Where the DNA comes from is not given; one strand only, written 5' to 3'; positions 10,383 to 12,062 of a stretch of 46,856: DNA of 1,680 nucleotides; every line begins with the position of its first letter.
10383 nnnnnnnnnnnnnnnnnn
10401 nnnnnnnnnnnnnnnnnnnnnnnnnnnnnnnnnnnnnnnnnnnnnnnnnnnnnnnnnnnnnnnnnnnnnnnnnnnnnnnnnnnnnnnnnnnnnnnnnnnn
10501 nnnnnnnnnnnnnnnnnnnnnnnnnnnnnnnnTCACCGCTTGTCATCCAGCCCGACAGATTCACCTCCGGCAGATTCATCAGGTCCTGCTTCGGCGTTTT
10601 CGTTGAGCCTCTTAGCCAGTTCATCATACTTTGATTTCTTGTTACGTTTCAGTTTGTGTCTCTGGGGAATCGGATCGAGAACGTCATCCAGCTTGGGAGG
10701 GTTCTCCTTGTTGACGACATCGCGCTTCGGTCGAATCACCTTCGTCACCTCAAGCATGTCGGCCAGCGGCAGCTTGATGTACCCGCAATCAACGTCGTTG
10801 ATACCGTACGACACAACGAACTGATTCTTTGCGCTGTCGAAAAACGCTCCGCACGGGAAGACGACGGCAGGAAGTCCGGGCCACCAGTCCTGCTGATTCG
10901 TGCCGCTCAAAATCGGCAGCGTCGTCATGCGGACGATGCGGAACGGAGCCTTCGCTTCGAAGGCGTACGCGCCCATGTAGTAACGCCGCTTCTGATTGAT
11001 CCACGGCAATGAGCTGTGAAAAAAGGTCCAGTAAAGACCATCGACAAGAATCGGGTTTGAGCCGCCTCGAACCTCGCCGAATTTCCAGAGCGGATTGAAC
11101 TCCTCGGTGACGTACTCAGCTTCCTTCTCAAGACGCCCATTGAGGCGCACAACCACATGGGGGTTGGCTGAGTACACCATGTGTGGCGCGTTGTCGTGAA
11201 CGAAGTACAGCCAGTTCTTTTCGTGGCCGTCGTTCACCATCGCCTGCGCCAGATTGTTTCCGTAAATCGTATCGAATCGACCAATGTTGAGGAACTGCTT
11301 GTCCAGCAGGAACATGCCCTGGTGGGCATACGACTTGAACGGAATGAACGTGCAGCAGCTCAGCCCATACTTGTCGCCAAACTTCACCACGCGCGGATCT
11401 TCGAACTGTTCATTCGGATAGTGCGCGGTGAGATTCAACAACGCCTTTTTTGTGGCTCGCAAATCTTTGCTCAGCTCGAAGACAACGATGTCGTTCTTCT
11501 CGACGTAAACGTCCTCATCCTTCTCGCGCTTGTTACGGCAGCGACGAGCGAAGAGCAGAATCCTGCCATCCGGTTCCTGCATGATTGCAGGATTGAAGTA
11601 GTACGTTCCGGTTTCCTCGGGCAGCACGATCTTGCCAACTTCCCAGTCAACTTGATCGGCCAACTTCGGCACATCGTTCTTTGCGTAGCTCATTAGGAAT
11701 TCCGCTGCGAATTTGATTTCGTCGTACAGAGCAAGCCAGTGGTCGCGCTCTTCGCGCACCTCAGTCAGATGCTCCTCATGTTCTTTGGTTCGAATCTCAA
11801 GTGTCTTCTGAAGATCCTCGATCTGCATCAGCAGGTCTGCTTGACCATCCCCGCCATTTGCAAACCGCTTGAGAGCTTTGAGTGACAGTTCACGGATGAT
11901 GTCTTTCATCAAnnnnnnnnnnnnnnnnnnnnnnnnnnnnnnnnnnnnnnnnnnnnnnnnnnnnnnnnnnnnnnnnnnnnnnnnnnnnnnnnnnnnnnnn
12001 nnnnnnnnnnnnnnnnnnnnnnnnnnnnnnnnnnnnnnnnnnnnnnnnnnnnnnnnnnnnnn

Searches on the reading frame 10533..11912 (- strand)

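Call 8: search_protein_families(library=phrogs, proteins=[window:10533-11912:-])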
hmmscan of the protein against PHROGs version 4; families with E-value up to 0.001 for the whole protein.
window:10533-11912:- (459 aa): 1 family
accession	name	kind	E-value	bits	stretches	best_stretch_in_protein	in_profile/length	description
phrog_28262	-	unknown function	8.5e-05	22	1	143-255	521-631/765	-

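Call 34: search_protein_families(library=pfam, proteins=[window:10533-11912:-], max_evalue=0.01)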
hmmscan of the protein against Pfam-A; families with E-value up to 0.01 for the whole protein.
window:10533-11912:- (459 aa): 1 family
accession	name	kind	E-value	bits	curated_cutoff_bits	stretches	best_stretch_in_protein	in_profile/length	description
PF04041.19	Glyco_hydro_130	-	5.2e-10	39.2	26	1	89-391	21-319/320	beta-1,4-mannooligosaccharide phosphorylase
